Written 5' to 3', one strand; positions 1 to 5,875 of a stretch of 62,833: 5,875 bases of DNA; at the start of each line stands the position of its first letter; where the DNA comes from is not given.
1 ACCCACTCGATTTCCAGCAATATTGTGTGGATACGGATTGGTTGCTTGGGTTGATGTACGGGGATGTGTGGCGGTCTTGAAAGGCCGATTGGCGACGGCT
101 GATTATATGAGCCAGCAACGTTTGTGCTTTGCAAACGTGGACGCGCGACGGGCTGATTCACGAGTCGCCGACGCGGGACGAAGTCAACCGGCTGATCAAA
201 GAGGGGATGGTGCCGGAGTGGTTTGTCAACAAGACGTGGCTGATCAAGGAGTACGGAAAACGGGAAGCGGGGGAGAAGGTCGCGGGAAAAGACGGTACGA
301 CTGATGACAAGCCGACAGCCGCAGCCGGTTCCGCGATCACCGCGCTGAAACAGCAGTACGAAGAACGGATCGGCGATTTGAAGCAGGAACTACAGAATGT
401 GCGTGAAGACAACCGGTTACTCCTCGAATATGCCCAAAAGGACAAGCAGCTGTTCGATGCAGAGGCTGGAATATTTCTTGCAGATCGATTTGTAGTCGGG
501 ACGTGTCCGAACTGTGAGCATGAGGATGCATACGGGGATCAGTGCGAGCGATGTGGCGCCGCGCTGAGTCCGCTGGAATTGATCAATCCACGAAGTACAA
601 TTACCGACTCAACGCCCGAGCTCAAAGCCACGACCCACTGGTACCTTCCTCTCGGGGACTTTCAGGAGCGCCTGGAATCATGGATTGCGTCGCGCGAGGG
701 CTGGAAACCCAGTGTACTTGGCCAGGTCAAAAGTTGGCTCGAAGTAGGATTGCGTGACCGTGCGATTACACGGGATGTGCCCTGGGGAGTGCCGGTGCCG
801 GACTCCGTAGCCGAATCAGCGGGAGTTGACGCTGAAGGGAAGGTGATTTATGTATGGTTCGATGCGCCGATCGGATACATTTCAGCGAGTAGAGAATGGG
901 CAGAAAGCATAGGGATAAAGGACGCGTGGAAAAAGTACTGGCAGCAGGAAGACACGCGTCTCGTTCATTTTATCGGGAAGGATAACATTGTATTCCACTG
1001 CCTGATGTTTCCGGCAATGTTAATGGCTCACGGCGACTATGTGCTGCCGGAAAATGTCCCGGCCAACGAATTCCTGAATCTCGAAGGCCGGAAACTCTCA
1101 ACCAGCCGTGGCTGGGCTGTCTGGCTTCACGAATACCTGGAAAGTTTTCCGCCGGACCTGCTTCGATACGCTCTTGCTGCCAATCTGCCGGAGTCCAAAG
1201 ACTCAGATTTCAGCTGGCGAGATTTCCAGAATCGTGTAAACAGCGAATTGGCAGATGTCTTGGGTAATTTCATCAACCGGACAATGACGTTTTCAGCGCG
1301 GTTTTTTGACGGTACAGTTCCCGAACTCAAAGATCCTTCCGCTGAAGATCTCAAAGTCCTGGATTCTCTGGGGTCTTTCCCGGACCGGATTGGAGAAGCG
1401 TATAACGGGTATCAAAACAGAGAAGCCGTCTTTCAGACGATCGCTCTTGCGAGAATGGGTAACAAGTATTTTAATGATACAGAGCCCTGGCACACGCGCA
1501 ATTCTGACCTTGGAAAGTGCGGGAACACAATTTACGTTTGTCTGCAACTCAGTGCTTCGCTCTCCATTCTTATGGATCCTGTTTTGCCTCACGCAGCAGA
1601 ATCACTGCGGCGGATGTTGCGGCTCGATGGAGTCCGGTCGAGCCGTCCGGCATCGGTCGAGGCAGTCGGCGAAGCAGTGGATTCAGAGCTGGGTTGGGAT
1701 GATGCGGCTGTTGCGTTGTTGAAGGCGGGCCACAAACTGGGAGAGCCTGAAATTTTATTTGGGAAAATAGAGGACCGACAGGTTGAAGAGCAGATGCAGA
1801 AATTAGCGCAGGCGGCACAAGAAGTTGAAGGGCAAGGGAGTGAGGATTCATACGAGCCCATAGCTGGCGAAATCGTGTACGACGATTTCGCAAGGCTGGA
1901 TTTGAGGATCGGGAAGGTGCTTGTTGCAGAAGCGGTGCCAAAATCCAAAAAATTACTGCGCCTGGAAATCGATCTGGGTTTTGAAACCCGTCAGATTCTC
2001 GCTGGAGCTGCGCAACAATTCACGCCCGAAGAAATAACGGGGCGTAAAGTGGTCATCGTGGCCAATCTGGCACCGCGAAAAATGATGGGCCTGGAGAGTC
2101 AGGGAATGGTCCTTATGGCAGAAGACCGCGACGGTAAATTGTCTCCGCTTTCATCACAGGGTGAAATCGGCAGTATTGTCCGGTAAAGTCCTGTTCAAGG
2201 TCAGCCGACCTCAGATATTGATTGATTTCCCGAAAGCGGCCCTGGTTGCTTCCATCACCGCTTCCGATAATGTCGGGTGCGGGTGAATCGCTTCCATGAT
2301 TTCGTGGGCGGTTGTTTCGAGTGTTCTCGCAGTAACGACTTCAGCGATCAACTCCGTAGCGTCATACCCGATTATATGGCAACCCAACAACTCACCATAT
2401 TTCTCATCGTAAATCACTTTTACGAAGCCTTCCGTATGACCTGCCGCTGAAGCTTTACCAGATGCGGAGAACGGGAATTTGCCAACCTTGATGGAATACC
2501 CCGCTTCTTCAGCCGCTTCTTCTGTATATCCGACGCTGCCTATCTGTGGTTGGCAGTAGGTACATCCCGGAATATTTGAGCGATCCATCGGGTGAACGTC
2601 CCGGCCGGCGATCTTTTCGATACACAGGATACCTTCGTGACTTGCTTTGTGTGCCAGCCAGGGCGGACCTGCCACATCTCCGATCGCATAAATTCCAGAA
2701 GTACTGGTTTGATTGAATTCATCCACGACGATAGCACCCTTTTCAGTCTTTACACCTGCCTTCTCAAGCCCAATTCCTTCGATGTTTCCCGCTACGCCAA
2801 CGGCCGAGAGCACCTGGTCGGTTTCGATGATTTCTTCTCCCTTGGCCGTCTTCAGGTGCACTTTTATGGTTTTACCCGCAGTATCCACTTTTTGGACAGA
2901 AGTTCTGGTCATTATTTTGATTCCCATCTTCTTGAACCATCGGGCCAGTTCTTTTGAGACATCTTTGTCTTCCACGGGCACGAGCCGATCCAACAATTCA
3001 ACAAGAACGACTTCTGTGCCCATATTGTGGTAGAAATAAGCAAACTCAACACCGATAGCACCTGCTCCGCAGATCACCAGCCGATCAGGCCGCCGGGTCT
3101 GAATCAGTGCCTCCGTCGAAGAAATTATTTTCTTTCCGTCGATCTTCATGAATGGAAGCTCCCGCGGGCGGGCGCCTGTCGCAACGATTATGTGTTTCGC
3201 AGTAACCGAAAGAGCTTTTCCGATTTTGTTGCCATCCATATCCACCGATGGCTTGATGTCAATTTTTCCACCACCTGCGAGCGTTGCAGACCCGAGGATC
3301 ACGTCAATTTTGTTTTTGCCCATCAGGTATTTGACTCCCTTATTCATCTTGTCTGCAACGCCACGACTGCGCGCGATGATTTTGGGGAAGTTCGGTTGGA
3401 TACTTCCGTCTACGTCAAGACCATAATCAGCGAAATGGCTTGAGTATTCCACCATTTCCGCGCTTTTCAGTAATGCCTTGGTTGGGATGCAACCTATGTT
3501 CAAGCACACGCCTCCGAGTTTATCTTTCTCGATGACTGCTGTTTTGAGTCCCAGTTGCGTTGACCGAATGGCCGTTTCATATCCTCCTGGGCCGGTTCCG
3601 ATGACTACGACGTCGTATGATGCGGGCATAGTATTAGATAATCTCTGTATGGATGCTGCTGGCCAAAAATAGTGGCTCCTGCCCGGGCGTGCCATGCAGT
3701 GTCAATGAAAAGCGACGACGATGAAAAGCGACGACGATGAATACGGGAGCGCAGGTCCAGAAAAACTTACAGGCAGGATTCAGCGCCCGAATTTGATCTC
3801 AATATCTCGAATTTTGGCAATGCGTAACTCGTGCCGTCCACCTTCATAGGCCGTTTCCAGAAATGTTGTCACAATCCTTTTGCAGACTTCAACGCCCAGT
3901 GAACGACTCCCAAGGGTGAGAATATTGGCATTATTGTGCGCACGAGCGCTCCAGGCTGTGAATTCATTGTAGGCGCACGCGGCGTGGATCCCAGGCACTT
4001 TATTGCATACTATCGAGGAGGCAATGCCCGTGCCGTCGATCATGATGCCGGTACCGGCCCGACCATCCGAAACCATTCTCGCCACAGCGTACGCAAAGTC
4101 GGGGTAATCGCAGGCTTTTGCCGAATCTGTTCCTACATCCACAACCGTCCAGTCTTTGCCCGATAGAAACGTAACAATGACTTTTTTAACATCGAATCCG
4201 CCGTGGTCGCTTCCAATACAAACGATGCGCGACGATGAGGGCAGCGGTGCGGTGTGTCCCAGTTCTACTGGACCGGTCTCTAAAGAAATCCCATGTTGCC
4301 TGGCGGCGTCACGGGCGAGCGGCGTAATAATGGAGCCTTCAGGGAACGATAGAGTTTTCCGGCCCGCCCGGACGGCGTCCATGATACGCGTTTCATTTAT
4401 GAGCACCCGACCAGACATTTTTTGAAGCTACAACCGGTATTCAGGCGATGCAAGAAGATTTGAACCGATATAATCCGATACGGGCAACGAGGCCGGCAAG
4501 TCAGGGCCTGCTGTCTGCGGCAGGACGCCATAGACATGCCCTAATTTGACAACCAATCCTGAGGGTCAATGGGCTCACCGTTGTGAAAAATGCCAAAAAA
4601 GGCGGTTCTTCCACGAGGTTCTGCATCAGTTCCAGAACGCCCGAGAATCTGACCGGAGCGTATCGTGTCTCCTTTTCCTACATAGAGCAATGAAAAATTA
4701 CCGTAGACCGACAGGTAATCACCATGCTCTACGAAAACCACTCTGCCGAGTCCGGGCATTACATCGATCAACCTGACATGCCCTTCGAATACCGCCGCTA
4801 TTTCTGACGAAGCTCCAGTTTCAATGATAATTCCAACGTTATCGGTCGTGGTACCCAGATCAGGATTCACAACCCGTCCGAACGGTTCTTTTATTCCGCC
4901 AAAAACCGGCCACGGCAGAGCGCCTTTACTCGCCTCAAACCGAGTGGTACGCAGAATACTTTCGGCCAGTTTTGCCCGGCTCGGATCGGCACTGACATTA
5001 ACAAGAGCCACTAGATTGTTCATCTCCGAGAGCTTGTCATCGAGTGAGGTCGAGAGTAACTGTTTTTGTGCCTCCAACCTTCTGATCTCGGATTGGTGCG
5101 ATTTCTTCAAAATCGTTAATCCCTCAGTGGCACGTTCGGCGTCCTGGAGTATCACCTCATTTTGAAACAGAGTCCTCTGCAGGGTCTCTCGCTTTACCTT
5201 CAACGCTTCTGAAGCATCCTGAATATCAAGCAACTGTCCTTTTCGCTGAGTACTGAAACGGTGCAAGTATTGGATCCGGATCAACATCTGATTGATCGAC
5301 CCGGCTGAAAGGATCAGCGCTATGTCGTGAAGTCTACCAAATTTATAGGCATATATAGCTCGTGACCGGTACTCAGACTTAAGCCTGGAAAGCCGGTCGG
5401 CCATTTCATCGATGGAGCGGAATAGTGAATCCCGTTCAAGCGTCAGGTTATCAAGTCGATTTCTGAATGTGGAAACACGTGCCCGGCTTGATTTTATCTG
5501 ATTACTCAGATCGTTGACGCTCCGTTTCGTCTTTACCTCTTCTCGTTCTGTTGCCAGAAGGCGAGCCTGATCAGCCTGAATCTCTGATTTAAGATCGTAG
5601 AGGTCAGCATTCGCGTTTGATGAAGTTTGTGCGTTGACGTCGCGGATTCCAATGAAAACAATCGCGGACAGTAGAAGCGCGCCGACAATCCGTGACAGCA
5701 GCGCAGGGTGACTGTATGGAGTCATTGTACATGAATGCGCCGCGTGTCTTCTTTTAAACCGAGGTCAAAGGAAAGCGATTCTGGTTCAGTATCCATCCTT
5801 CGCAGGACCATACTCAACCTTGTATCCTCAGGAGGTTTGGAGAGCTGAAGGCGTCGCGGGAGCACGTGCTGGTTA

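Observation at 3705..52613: Recurring pattern: short tandem duplications anchored on CDS start/stop codons (at least 9 arrays in 62 kb)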

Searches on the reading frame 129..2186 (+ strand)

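Call 20: search_protein_families(library=pfam, proteins=[window:129-2186:+], max_evalue=0.001)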
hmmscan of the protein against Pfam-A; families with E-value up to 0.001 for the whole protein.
window:129-2186:+ (685 aa): 3 families
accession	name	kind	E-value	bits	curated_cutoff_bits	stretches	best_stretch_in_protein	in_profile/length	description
PF09334.17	tRNA-synt_1g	-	1.2e-110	370.4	20.1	1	101-386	114-391/391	tRNA synthetases class I (M)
PF01588.26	tRNA_bind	-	5.5e-24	84.5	27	1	592-674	1-85/96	Putative tRNA binding domain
PF19303.5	Anticodon_3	-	8.7e-13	48.8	23.5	1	398-561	2-149/152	Anticodon binding domain of methionyl tRNA ligase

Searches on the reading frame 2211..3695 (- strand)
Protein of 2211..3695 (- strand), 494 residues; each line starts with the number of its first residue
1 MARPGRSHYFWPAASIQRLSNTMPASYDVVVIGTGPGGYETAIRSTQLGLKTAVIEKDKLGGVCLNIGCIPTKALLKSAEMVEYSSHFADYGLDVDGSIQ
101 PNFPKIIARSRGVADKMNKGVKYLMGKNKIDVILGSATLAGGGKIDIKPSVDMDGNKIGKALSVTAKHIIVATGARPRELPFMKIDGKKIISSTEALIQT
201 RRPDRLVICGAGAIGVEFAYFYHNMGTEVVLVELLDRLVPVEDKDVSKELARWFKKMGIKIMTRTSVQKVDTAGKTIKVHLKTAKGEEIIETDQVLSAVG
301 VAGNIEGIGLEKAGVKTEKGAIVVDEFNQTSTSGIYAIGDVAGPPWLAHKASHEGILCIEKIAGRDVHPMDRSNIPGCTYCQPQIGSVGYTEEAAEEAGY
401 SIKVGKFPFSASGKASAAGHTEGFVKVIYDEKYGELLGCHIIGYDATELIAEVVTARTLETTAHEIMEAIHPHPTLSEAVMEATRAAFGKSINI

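Call 6: search_protein_families(library=pfam, proteins=[window:2211-3695:-], max_evalue=0.01)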
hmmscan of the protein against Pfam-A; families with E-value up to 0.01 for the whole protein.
window:2211-3695:- (494 aa): 13 families
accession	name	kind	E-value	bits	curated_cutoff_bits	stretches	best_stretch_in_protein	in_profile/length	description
PF07992.20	Pyr_redox_2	-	2.1e-71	241.2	26.1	1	27-355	1-291/291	Pyridine nucleotide-disulphide oxidoreductase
PF02852.28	Pyr_redox_dim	-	4e-37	127.2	25.3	1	375-483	1-109/110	Pyridine nucleotide-disulphide oxidoreductase, dimerisation domain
PF00070.33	Pyr_redox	-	3.4e-23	82.4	22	1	205-282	1-80/82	Pyridine nucleotide-disulphide oxidoreductase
PF13738.12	Pyr_redox_3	-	1.2e-14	54.7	30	1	163-339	122-305/305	Pyridine nucleotide-disulphide oxidoreductase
PF12831.13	FAD_oxidored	-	1.1e-08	35.2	27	1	28-64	1-38/416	FAD dependent oxidoreductase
PF01266.30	DAO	-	4.1e-07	30.3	27.9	1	243-304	148-207/353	FAD dependent oxidoreductase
PF01134.28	GIDA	-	4.2e-07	29.8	22.1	1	28-80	1-51/391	Glucose inhibited division protein A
PF00890.30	FAD_binding_2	-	1.3e-05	25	20.4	1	28-60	1-33/414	FAD binding domain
PF03486.20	HI0933_like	-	1.5e-05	25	50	0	221-302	85-165/244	HI0933-like protein Rossmann domain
PF13434.12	Lys_Orn_oxgnase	-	3.3e-05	23.6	21.3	1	157-248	139-235/339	L-lysine 6-monooxygenase/L-ornithine 5-monooxygenase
PF13450.12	NAD_binding_8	-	0.00016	22.3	21.9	0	31-65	1-36/68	NAD(P)-binding Rossmann-like domain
PF02826.25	2-Hacid_dh_C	-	0.0015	18.3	25.1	0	195-235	28-68/178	D-isomer specific 2-hydroxyacid dehydrogenase, NAD binding domain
PF01946.23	Thi4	-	0.0037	17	26.2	0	25-58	16-50/235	Thi4 family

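Call 58: find_encoding_contigs(protein=window:2211-3629:-, flank=10000, max_places=4)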
Protein window:2211-3629:- (472 aa): 5 contigs read that carry it; 4 places shown.
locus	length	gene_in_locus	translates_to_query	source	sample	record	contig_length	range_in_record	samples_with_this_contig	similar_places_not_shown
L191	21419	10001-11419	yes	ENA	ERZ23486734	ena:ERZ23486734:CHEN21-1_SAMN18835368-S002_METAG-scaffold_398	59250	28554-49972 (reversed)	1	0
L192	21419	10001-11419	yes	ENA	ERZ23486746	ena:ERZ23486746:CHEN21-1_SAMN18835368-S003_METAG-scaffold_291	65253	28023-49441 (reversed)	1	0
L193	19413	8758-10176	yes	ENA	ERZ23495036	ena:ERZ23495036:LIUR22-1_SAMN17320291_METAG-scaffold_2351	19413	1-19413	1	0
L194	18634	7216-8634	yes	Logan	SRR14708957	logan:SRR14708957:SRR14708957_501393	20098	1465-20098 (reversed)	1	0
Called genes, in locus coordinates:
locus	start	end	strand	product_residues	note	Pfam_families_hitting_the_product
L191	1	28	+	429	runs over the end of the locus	PF25371:DUF7884 (weak), PF02353:CMAS, PF13489:Methyltransf_23, PF13847:Methyltransf_31, PF08241:Methyltransf_11, PF08242:Methyltransf_12, PF13649:Methyltransf_25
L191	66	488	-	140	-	PF02945:Endonuclease_7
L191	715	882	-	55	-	-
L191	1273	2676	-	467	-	PF04389:Peptidase_M28, PF01546:Peptidase_M20 (weak)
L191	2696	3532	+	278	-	-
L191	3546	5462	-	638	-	PF04107:GCS2, PF00571:CBS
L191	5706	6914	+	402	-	PF13371:TPR_9 (faint), PF13424:TPR_12 (faint), PF13428:TPR_14 (faint), PF13181:TPR_8 (faint), PF23914:TPR_CcmH_CycH (faint), PF00515:TPR_1 (faint), PF07719:TPR_2 (faint), PF13432:TPR_16 (faint), +3 more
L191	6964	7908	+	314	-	PF14125:DUF4292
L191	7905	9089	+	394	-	PF01551:Peptidase_M23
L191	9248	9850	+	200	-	PF02502:LacAB_rpiB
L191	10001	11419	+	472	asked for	PF00890:FAD_binding_2 (faint), PF01134:GIDA (faint), PF01266:DAO (faint), PF03486:HI0933_like (faint), PF07992:Pyr_redox_2, PF13738:Pyr_redox_3, PF00070:Pyr_redox, PF02852:Pyr_redox_dim, +2 more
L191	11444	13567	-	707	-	PF00133:tRNA-synt_1, PF09334:tRNA-synt_1g, PF19303:Anticodon_3, PF01588:tRNA_bind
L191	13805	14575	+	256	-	PF00977:His_biosynth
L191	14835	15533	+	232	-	-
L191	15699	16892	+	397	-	PF00266:Aminotran_5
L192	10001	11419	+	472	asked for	PF00890:FAD_binding_2 (faint), PF01134:GIDA (faint), PF01266:DAO (faint), PF03486:HI0933_like (faint), PF07992:Pyr_redox_2, PF13738:Pyr_redox_3, PF00070:Pyr_redox, PF02852:Pyr_redox_dim, +2 more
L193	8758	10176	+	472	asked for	PF00890:FAD_binding_2 (faint), PF01134:GIDA (faint), PF01266:DAO (faint), PF03486:HI0933_like (faint), PF07992:Pyr_redox_2, PF13738:Pyr_redox_3, PF00070:Pyr_redox, PF02852:Pyr_redox_dim, +2 more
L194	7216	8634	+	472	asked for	PF00890:FAD_binding_2 (faint), PF01134:GIDA (faint), PF01266:DAO (faint), PF03486:HI0933_like (faint), PF07992:Pyr_redox_2, PF13738:Pyr_redox_3, PF00070:Pyr_redox, PF02852:Pyr_redox_dim, +2 more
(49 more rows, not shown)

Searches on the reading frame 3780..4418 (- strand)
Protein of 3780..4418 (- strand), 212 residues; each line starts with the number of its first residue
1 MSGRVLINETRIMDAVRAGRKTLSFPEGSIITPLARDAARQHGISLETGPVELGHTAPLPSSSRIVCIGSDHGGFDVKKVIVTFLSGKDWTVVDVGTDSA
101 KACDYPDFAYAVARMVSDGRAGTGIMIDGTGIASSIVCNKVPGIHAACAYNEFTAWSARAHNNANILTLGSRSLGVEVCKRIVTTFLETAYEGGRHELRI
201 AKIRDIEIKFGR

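Call 6: search_protein_families(library=pfam, proteins=[window:3780-4418:-], max_evalue=0.01)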
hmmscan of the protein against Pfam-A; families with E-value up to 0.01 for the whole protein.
window:3780-4418:- (212 aa): 1 family
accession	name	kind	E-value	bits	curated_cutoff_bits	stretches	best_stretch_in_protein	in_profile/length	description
PF02502.23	LacAB_rpiB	-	1.6e-48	164.7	24.7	1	66-203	1-138/138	Ribose/Galactose Isomerase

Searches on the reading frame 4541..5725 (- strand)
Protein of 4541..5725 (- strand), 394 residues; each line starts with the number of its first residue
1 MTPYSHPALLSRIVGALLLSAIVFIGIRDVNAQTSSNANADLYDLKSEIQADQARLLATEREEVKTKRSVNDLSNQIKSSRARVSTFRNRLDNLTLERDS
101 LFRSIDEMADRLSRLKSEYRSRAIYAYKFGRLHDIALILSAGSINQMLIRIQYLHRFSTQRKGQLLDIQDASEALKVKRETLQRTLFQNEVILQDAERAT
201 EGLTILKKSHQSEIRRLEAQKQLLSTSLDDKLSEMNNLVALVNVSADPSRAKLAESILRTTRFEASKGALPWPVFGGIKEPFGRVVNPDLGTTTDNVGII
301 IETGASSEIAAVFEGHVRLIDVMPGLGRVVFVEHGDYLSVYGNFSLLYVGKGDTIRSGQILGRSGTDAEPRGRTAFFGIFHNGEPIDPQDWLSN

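Call 20: search_protein_families(library=pfam, proteins=[window:4541-5725:-], max_evalue=0.001)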
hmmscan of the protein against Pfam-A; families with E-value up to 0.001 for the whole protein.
window:4541-5725:- (394 aa): 2 families
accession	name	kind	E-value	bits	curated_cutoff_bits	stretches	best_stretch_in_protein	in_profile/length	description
PF01551.29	Peptidase_M23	-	1.1e-13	51.6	28.7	1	297-388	4-96/96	Peptidase family M23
PF00038.26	Filament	-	0.00046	20.4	40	0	56-224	29-156/313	Intermediate filament protein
